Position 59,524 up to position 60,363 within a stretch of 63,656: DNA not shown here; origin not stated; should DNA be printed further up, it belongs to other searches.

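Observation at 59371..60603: AT-rich three-gene orphan cassette between housekeeping genes: candidate undescribed defence/toxin module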

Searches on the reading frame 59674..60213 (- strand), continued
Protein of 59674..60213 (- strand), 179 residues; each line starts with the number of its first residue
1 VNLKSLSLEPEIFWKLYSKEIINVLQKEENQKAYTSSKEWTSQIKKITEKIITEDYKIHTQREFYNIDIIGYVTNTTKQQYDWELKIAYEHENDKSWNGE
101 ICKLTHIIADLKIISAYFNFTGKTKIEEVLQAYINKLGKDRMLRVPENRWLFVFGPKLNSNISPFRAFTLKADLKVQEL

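Call 99: list_cluster_members(proteins=[P0003, P0016, P0021, P0030, P0181, P0009])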
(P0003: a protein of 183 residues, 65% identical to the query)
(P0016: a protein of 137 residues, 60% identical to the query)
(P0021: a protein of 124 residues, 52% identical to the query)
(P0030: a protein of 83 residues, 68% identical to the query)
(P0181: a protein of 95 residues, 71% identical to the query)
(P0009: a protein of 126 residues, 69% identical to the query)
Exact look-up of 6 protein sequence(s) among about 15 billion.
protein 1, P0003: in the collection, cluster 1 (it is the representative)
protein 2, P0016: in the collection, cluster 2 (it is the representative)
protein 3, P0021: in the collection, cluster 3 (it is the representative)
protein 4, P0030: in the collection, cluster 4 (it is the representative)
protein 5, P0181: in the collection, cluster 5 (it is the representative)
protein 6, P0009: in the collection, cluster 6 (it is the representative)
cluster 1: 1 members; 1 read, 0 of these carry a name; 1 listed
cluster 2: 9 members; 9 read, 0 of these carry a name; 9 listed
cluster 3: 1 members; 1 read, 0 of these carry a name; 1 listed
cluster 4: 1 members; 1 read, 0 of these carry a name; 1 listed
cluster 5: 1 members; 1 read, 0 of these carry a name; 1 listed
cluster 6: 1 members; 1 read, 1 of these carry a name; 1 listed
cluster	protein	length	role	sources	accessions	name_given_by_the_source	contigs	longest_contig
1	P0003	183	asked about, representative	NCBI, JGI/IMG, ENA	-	-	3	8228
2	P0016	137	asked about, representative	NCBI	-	-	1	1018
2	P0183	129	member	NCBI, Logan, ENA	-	-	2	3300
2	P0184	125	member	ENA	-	-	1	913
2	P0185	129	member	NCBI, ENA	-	-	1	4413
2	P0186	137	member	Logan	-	-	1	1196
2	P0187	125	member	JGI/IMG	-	-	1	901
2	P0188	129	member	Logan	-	-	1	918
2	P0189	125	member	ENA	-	-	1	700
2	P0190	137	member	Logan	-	-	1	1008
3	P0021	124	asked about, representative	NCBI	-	-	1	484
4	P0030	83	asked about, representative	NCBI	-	-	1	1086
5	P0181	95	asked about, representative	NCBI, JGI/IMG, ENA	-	-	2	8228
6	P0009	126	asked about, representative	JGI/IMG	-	hypothetical protein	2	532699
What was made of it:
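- Tried and rejected: Cluster look-up returned only 'hypothetical protein' (call 99).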

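Call 105: search_dna_similar(query=window:59674-60213:-, collection=plasmids, mode=protein, max_evalue=0.001, max_rows=15)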
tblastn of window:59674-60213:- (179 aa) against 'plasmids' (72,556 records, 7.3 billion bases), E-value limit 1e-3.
No match.

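Call 106: search_dna_similar(query=window:59674-60213:-, collection=phages, mode=protein, max_evalue=0.001, max_rows=15)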
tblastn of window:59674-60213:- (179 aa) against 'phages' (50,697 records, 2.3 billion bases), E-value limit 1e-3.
No match.
